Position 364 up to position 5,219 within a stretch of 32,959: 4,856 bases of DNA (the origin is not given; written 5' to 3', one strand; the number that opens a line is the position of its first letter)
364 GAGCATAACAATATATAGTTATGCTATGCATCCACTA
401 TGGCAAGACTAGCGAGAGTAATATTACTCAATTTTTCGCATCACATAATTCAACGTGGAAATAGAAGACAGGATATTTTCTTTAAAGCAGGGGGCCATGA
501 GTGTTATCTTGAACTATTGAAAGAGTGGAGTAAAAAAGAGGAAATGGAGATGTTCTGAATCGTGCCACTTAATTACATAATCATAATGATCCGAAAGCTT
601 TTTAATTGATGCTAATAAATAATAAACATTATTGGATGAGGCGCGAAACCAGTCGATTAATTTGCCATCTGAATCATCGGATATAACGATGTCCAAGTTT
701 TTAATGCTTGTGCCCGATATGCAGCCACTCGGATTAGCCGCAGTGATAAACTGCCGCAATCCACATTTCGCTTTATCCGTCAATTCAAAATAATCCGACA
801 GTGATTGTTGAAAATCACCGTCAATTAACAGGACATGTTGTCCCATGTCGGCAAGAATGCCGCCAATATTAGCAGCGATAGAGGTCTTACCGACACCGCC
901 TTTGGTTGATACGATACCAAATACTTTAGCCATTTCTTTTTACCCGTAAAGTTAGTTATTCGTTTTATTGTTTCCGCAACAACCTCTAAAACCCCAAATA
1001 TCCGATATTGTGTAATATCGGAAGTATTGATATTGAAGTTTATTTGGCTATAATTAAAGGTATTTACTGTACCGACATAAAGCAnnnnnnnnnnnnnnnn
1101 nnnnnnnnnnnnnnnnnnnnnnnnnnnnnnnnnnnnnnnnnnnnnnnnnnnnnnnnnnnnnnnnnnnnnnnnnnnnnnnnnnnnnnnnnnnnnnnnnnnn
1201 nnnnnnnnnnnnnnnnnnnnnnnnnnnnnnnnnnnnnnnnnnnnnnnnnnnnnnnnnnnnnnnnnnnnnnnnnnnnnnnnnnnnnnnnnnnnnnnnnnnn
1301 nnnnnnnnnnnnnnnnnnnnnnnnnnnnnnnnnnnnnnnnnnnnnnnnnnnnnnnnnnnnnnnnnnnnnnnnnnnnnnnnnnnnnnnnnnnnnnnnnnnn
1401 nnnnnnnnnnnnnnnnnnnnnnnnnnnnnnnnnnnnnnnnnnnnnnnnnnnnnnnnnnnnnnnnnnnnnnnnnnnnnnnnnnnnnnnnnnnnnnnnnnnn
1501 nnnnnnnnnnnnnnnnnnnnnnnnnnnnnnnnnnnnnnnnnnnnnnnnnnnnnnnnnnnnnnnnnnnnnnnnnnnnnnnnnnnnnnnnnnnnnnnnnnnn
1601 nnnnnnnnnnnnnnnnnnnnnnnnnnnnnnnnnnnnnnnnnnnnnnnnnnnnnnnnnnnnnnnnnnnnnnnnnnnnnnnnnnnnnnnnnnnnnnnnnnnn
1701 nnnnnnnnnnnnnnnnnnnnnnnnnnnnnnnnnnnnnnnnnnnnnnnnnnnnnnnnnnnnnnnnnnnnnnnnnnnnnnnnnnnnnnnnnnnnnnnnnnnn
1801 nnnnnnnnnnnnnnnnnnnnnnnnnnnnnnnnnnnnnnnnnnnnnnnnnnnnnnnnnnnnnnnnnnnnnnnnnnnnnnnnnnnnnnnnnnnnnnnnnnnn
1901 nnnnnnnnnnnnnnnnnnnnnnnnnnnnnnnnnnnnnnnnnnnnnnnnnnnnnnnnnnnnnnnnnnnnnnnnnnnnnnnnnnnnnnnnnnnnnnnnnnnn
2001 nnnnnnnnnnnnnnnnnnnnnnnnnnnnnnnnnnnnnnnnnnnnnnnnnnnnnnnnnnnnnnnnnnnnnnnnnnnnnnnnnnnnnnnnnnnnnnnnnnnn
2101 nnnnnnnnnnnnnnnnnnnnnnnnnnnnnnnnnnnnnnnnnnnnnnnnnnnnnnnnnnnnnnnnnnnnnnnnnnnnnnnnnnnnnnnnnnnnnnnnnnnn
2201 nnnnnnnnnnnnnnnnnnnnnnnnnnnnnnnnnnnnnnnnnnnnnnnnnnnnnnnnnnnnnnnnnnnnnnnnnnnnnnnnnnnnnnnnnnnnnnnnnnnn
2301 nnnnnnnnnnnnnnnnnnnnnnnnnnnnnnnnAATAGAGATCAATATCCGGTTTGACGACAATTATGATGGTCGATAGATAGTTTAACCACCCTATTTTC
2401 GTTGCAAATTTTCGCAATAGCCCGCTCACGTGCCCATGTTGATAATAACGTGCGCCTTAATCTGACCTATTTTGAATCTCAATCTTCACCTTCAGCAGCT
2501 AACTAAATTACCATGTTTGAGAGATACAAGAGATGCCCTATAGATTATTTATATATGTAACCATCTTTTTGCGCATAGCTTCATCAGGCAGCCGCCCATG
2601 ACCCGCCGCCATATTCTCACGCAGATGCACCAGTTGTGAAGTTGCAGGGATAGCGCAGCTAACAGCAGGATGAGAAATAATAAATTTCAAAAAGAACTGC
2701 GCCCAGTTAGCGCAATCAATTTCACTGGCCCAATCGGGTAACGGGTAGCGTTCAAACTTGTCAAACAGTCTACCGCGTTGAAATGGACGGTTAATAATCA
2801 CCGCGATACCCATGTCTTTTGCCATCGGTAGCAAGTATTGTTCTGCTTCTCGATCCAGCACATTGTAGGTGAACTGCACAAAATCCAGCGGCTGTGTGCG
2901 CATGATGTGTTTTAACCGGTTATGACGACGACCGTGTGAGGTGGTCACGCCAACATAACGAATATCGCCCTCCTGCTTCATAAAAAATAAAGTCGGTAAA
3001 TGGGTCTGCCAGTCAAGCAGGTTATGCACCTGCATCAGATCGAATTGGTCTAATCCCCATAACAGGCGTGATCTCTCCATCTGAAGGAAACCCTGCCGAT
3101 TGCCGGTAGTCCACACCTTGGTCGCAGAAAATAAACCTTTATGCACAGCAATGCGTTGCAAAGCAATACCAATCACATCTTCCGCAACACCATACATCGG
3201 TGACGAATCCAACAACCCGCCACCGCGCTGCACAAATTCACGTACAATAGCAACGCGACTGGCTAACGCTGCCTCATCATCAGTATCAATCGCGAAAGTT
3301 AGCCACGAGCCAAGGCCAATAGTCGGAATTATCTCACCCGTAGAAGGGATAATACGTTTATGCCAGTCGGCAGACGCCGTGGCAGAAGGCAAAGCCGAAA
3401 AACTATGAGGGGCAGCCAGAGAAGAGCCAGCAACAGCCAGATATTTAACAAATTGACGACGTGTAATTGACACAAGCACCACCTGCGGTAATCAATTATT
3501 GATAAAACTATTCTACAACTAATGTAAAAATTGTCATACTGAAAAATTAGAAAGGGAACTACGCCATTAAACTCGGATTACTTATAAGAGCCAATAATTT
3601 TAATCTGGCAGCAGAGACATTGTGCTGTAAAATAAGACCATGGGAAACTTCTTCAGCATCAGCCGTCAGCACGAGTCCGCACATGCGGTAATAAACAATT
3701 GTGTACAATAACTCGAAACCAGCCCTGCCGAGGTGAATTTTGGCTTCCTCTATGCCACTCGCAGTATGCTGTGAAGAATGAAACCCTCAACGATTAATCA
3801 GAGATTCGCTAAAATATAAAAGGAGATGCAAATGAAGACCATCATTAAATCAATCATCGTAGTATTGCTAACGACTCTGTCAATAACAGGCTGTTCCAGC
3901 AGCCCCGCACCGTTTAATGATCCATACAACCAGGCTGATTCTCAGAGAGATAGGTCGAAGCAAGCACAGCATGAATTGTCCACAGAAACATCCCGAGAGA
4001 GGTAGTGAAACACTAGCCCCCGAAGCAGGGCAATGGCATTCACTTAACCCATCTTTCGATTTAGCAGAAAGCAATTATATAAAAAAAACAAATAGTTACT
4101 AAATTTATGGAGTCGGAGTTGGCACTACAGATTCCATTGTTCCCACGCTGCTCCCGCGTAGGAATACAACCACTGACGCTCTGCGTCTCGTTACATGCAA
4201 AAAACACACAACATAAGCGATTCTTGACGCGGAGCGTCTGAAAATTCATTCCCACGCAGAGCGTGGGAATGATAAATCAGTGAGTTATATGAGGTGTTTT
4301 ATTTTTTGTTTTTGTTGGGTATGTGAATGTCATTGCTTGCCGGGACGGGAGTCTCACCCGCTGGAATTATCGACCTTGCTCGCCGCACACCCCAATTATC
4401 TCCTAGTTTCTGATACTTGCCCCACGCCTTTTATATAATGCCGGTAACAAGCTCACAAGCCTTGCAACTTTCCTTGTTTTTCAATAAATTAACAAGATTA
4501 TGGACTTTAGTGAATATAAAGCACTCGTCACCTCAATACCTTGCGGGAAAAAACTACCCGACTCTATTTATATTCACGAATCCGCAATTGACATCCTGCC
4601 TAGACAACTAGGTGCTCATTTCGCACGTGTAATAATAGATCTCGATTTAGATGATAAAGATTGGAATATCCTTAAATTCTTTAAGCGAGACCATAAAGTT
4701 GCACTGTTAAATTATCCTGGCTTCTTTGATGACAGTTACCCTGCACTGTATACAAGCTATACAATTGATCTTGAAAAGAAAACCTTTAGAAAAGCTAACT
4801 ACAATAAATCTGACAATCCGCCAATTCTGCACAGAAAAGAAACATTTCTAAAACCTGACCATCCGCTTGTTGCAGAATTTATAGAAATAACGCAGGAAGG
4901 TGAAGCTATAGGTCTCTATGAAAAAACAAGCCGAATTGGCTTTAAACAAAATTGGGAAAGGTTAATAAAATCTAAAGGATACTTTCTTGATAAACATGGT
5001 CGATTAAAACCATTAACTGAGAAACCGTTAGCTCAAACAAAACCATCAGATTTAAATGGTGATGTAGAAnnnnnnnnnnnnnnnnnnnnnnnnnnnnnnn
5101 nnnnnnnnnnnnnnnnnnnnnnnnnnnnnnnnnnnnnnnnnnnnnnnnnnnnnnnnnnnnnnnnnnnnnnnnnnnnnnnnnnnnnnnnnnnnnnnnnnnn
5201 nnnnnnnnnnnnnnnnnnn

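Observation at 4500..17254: Ssp-type DNA phosphorothioation defence island with a non-canonical nine-gene composition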

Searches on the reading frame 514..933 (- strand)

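Call 11: search_protein_families(library=pfam, proteins=[window:514-933:-], max_evalue=0.001)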
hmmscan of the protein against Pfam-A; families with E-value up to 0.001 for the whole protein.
window:514-933:- (139 aa): 5 families
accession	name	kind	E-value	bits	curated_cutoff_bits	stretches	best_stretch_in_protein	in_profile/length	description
PF13614.12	AAA_31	-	5.6e-17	62.7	27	1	3-121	2-122/177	AAA domain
PF01656.29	CbiA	-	4e-12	46.6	25.4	1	7-70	3-54/125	CobQ/CobB/MinD/ParA nucleotide binding domain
PF02374.21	ArsA_ATPase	-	2.8e-09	37.1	24.3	1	7-51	5-49/305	Anion-transporting ATPase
PF10609.15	ParA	-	8.9e-08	32.3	27.1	1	3-55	4-57/246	NUBPL iron-transfer P-loop NTPase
PF06564.18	CBP_BcsQ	-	5.7e-05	23.2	21.3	1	6-55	5-54/234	Cellulose biosynthesis protein BcsQ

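Call 107: search_protein_families(library=padloc, proteins=[window:514-933:-], max_evalue=0.001)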
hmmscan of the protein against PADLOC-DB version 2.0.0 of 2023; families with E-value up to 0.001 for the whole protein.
window:514-933:- (139 aa): 1 family
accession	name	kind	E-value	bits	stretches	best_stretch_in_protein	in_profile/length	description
PDLC04559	PDC-M28B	-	0.00021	18.5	1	7-41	133-167/438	-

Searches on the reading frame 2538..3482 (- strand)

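Call 11: search_protein_families(library=pfam, proteins=[window:2538-3482:-], max_evalue=0.001)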
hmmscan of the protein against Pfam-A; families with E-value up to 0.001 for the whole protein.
window:2538-3482:- (314 aa): 1 family
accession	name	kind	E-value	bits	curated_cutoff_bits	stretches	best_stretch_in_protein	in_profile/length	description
PF00248.27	Aldo_ket_red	-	5.2e-25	88.6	24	1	55-304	2-284/291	Aldo/keto reductase family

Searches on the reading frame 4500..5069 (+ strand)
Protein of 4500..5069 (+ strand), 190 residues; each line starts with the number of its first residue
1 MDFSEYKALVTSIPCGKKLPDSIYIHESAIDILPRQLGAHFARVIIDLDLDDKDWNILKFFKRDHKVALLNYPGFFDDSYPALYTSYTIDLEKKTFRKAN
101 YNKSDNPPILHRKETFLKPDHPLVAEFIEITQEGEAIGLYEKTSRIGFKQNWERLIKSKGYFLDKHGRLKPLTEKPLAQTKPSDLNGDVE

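Call 63: search_protein_families(library=pfam, proteins=[window:4500-5069:+], max_evalue=0.01)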
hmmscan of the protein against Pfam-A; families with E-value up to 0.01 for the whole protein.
window:4500-5069:+ (190 aa): 0 families
